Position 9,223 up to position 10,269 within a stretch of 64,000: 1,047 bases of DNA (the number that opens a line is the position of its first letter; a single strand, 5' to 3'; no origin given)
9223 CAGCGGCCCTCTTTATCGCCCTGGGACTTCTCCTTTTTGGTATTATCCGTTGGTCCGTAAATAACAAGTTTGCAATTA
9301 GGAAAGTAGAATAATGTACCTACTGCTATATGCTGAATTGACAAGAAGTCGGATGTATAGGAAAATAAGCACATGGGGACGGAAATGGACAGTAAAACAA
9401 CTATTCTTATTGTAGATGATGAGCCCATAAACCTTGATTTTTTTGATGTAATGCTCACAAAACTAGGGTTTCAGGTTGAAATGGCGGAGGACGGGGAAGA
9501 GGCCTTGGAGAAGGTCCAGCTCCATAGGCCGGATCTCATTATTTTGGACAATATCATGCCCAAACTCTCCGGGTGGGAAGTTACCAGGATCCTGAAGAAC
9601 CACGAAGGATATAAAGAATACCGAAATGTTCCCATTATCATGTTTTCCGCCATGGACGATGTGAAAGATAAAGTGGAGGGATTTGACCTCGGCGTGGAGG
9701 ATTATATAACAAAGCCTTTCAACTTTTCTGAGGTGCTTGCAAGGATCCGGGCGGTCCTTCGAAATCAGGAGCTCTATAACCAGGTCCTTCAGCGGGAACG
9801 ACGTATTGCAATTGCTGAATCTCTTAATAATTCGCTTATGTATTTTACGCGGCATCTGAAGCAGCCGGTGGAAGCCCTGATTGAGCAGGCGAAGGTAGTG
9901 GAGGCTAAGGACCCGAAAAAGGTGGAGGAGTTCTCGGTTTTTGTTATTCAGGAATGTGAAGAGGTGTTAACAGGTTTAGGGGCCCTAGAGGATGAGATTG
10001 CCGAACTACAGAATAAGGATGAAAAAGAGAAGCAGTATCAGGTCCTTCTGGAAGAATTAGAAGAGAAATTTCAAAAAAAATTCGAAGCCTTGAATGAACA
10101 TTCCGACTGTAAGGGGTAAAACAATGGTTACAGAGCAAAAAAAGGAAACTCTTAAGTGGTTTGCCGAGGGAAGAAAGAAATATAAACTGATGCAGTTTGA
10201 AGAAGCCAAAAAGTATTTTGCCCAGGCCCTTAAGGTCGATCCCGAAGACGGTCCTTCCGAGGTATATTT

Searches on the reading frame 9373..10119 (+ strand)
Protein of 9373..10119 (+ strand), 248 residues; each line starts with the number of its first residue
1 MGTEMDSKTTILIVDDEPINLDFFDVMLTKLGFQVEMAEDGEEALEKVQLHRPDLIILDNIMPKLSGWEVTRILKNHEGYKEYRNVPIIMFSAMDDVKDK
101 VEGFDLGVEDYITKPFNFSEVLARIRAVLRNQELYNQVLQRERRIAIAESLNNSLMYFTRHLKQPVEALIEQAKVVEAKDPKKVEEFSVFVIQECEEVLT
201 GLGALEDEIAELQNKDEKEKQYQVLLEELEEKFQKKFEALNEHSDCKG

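Call 71: search_protein_families(library=pfam, proteins=[window:9373-10119:+], max_evalue=0.00001)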
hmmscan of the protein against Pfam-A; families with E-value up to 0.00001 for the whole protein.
window:9373-10119:+ (248 aa): 1 family
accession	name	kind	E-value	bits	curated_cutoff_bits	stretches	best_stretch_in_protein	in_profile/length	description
PF00072.30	Response_reg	-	1.9e-29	102.5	30.2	1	11-126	1-111/111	Response regulator receiver domain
